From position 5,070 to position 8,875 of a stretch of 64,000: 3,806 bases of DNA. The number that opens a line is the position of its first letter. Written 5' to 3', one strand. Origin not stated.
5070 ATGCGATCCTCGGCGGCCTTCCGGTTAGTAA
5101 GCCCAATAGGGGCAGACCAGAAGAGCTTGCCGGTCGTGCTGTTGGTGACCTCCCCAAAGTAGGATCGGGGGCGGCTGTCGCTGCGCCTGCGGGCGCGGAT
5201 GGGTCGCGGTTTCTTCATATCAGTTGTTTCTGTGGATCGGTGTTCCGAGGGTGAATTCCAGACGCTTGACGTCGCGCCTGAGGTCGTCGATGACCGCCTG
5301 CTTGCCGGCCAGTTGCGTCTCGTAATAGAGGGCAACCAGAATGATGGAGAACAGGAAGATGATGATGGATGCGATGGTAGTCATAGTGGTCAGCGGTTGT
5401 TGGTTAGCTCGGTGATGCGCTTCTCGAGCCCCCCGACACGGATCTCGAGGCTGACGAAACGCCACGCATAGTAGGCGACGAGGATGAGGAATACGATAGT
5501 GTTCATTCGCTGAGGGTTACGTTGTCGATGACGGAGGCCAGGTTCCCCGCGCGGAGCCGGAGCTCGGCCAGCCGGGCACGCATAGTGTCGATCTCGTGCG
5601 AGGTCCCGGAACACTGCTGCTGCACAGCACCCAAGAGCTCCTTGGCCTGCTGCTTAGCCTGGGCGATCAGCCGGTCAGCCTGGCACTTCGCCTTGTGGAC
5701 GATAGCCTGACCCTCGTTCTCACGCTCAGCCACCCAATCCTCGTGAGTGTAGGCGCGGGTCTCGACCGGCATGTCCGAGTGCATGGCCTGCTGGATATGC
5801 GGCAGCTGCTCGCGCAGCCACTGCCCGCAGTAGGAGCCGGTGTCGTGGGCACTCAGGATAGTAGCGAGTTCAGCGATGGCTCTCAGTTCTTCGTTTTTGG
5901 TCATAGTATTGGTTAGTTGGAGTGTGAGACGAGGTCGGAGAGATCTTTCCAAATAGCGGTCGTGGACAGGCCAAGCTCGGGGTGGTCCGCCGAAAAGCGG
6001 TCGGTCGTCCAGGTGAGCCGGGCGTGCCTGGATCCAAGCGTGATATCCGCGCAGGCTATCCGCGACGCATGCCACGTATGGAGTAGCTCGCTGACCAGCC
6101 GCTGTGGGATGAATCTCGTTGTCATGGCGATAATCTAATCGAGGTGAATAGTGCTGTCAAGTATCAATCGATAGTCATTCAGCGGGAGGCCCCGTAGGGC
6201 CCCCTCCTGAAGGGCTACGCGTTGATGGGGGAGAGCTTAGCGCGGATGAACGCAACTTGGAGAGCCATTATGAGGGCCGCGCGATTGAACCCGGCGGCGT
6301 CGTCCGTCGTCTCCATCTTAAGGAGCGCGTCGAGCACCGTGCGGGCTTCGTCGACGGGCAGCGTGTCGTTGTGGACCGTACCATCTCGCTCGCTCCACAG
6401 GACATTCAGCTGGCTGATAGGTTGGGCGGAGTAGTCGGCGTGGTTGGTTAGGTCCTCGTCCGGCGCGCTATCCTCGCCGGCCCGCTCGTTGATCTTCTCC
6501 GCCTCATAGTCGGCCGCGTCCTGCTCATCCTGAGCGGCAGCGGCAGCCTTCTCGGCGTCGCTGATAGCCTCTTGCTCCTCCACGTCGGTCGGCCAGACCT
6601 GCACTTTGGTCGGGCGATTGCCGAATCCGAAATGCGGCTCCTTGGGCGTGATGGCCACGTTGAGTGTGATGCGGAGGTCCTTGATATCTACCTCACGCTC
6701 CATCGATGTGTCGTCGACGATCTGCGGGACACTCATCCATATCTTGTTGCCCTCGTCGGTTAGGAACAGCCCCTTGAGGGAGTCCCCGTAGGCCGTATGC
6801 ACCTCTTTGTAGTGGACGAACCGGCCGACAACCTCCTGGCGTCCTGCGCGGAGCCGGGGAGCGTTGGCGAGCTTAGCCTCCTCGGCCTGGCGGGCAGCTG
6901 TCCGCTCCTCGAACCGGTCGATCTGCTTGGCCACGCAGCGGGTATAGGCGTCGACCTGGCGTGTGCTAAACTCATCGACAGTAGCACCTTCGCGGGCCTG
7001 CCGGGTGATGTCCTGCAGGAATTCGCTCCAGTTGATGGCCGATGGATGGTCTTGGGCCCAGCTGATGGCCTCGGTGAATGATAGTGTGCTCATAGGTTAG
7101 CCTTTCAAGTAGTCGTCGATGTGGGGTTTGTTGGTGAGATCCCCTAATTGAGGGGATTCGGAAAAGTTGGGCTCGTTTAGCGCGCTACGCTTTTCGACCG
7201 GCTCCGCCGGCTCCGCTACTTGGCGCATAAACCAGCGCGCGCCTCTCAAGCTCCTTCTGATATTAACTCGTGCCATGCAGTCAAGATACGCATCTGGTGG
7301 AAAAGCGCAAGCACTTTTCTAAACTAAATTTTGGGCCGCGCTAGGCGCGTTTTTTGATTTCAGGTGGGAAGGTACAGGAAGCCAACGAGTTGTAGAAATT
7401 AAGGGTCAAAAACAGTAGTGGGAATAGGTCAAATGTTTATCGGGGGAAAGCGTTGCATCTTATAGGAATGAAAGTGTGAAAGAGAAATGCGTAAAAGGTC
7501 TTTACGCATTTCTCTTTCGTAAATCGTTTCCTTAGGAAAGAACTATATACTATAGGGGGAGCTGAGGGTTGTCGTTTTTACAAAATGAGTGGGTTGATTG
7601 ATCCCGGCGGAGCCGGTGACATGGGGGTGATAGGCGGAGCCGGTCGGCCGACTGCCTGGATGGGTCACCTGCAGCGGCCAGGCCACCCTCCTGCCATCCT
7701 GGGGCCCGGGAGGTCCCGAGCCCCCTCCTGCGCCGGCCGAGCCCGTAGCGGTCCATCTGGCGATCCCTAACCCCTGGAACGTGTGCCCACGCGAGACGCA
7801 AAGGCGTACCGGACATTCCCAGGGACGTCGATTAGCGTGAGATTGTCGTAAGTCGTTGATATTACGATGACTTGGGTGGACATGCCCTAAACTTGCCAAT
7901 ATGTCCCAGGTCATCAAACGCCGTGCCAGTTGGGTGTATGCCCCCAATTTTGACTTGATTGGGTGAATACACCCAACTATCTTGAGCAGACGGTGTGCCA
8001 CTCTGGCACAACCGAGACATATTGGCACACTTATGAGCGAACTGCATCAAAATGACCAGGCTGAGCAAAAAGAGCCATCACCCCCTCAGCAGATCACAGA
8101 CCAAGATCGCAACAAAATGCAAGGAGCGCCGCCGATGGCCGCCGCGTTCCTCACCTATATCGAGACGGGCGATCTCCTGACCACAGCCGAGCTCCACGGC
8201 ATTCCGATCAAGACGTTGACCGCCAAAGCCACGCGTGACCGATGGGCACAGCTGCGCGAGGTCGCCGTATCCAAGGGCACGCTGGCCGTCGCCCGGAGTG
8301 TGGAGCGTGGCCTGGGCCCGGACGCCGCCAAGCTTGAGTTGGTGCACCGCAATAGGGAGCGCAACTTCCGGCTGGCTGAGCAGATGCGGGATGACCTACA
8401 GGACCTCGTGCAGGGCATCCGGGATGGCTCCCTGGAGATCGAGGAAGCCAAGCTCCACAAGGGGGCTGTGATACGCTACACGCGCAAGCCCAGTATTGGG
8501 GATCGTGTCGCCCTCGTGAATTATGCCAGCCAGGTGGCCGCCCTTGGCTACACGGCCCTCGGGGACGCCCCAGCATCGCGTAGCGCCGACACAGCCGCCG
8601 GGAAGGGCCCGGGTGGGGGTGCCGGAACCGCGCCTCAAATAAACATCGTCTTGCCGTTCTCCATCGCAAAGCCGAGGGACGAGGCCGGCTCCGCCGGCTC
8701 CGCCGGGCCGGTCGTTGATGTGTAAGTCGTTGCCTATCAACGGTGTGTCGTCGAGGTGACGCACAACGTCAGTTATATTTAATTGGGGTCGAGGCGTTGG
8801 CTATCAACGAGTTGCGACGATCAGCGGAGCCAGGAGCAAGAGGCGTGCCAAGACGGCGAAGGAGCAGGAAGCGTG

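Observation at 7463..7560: Conserved hairpin-palindrome element ending in a T7-promoter-like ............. (copy 1 of 2)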

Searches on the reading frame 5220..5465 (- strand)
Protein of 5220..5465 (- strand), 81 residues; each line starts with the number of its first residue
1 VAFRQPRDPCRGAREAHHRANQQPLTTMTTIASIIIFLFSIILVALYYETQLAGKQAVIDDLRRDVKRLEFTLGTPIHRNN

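Call 80: search_protein_families(library=pfam, max_evalue=0.05, proteins=[window:5220-5465:-])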
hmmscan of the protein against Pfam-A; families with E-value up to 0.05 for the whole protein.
window:5220-5465:- (81 aa): 1 family
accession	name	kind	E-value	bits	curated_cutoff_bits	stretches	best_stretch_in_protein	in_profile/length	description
PF18160.6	SLATT_5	-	0.024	14.4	29.5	1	16-51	56-91/192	SMODS and SLOG-associating 2TM effector domain family 5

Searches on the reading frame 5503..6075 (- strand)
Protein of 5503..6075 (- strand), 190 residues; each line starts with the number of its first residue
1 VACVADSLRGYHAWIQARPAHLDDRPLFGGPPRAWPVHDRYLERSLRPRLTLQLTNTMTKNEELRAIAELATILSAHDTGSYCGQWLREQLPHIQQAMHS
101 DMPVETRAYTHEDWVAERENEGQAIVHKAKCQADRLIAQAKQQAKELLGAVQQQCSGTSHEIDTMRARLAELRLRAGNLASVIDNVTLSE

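Call 80: search_protein_families(library=pfam, max_evalue=0.05, proteins=[window:5503-6075:-])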
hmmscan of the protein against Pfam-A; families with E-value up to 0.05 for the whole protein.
window:5503-6075:- (190 aa): 2 families
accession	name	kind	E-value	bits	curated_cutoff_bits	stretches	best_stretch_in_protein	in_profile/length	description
PF06761.17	IcmF-related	-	0.026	14.4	27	1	32-146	37-153/308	Intracellular multiplication and human macrophage-killing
PF05103.18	DivIVA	-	0.03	14.7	28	0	113-152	78-117/131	DivIVA protein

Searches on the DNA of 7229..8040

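Call 90: search_rna_families(source=window, start=7229, end=8040, threshold=evalue, max_evalue=1)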
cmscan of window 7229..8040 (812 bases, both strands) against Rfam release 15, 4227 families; matches with E-value up to 1: 6.
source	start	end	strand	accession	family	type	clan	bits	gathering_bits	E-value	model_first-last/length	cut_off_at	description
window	7476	7522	+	RF03210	mir-7359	Gene; miRNA;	-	22.8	90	0.12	1-56/56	no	mir-7359 microRNA precursor family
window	7479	7517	-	RF03623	mir-1252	Gene; miRNA;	-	21.1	70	0.86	1-65/65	no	mir-1252 microRNA precursor family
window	7476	7519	+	RF04157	MIR9486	Gene; miRNA;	-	20.5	100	0.22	1-119/119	no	MIR9486 microRNA precursor family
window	7460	7519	+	RF04339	Plastid-psbJ-3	Cis-reg;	CL00152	20.1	61.7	0.99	38-125/125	no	Plastid-psbJ-3 3UTR RNA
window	7470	7527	+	RF04164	MIR1507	Gene; miRNA;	-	19.8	73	0.13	1-107/107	no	MIR1507 microRNA precursor family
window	7464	7532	+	RF04128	MIR8562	Gene; miRNA;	-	19.6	211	0.44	76-167/242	no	MIR8562 microRNA precursor family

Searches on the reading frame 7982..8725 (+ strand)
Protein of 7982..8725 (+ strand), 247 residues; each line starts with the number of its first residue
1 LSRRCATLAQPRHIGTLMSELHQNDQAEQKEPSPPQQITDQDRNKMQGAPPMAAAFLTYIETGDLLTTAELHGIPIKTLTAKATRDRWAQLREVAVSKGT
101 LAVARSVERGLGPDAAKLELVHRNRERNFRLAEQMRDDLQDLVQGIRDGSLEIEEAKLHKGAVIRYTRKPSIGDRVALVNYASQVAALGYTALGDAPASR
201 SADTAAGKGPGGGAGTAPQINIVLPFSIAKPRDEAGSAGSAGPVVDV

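Call 14: search_protein_families(library=pfam, proteins=[window:7982-8725:+])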
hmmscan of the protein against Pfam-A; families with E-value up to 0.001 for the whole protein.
window:7982-8725:+ (247 aa): 0 families

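Call 16: search_protein_families(library=phrogs, proteins=[window:7982-8725:+])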
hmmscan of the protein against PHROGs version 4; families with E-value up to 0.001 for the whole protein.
window:7982-8725:+ (247 aa): 0 families

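Call 39: find_homologous_proteins(query=window:7982-8725:+)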
Query window:7982-8725:+ (247 aa): 6 proteins with E <= 0.001 among 2834 candidates.
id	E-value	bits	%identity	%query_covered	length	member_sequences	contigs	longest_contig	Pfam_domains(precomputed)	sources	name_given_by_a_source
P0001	1.1e-118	413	100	79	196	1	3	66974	-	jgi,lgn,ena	-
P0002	1.9e-113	396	81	93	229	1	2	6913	-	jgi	jgi:hypothetical protein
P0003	1.6e-104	367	82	86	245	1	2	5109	-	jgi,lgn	jgi:hypothetical protein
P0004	5.0e-102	359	75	93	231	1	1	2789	-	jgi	jgi:hypothetical protein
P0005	1.3e-98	347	74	93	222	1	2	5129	-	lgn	-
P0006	3.3e-81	291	59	93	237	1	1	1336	-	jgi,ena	-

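Call 40: find_encoding_contigs(protein=P0001, flank=10000, max_places=6)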
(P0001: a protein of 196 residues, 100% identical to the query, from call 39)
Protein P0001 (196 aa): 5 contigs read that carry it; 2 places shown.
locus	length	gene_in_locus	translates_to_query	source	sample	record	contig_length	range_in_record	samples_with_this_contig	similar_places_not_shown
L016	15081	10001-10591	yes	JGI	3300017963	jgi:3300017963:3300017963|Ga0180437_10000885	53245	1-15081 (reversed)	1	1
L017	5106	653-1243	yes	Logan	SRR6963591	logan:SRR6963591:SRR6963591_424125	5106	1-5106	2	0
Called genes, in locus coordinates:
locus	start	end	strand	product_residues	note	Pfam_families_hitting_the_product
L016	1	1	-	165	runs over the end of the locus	-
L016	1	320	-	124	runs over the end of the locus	-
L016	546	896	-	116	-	-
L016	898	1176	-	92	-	-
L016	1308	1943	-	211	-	-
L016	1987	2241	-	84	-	-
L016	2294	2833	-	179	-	-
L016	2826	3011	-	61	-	-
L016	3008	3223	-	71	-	-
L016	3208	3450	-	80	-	-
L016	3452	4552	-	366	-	-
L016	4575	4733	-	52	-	-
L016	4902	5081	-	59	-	-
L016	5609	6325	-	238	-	-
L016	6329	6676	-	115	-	-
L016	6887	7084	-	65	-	-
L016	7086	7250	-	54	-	-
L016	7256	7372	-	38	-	-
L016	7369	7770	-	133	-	-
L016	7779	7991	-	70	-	-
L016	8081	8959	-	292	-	-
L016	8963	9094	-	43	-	-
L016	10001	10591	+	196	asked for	-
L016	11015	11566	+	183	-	PF01145:Band_7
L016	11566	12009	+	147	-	-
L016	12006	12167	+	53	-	-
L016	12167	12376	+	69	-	-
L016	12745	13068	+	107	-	-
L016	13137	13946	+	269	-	-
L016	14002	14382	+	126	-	-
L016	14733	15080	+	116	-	?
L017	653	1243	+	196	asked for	-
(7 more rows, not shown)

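Call 41: find_encoding_contigs(protein=P0002, flank=10000, max_places=6)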
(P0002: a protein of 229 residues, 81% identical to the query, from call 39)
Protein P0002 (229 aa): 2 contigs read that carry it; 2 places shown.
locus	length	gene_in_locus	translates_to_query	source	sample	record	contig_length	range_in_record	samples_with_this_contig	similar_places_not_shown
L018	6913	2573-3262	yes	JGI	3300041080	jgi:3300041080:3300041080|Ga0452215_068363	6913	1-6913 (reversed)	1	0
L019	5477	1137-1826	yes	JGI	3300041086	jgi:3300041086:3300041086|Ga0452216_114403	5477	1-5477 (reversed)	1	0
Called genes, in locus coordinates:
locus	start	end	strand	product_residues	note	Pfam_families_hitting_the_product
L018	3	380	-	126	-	?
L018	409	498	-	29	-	-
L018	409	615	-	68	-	-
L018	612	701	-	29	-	-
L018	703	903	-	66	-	-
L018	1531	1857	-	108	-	-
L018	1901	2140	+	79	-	-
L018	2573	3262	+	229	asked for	-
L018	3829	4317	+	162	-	PF13518:HTH_28 (faint)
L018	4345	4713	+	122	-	-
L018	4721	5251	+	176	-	PF01145:Band_7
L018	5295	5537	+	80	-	-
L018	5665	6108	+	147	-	-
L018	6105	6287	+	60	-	-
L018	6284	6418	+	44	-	-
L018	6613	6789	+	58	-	-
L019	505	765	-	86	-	-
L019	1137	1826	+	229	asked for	-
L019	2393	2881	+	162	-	PF13518:HTH_28 (faint)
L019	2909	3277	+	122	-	-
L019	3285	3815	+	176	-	PF01145:Band_7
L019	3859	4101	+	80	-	-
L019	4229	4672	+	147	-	-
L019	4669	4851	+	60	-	-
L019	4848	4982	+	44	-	-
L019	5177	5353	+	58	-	-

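Call 42: find_encoding_contigs(protein=P0003, flank=10000, max_places=6)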
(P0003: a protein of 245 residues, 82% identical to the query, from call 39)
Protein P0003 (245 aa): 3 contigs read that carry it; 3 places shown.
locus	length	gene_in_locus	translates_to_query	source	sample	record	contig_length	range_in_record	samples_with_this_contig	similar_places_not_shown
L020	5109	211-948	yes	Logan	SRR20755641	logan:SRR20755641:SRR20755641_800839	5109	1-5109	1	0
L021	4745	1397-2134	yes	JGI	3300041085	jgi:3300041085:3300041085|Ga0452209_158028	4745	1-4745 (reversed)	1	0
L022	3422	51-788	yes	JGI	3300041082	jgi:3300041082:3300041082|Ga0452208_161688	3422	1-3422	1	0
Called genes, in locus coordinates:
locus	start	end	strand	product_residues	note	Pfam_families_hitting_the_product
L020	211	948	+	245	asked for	-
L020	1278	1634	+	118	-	-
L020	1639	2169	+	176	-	PF01145:Band_7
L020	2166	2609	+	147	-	-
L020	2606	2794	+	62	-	-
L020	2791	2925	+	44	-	-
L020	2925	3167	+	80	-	-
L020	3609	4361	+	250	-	-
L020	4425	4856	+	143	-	-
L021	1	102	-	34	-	?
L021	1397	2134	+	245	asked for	-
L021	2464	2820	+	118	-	-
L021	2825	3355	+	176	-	PF01145:Band_7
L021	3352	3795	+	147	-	-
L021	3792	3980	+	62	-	-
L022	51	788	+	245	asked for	-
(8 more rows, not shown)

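Call 46: find_encoding_contigs(protein=P0004, flank=10000)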
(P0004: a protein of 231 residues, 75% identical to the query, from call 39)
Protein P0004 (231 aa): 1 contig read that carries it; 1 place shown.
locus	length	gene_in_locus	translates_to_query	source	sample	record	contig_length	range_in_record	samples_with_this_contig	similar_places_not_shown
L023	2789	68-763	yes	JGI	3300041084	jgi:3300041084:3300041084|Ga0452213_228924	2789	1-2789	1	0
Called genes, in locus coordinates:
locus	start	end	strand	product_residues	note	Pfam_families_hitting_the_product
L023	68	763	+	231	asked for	-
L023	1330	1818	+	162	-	PF13518:HTH_28 (faint)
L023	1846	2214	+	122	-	-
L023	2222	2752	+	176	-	PF01145:Band_7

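Call 47: find_encoding_contigs(protein=P0005, flank=10000)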
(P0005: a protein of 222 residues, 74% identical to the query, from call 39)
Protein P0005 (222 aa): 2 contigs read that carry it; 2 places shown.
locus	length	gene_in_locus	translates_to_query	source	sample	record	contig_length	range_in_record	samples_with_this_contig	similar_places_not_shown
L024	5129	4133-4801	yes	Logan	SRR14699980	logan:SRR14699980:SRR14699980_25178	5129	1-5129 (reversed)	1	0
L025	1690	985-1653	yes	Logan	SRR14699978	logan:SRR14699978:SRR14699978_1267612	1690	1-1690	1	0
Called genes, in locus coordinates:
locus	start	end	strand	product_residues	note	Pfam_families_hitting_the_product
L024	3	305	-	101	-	?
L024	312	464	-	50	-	-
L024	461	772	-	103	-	-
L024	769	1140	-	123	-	-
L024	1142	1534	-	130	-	-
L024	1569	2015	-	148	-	-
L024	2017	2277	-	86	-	-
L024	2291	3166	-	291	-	-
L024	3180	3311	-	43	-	-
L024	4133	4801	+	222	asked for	-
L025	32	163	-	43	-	-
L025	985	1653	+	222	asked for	-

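Call 48: find_encoding_contigs(protein=P0006, flank=10000)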
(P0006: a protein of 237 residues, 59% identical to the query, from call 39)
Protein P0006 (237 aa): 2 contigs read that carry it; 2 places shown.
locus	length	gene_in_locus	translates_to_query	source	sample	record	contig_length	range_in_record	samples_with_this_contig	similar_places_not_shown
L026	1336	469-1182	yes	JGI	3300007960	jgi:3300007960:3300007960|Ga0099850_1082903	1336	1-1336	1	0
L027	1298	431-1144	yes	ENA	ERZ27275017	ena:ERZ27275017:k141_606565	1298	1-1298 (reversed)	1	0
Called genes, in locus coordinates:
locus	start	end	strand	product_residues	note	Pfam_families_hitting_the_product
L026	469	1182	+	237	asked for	-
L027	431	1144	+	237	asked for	-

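Call 65: find_related_loci(query=A2, collection=metagenome_contigs, flank=8000)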
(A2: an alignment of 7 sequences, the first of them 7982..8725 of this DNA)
Query A2 (247 aa) in metagenome_contigs; peptide patterns used: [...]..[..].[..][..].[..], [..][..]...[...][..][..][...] (x = any residue, [..] = any of these).
530 stretches matched a pattern; 1 encode a relative of the query (tblastn E <= 1e-3); 1 distinct loci.
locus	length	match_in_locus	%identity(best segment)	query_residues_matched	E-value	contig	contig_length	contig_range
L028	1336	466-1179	59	17-247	3e-90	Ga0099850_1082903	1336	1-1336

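Call 80: search_protein_families(library=pfam, max_evalue=0.05, proteins=[window:8033-8725:+])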
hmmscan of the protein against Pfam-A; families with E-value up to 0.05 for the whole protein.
window:8033-8725:+ (230 aa): 0 families
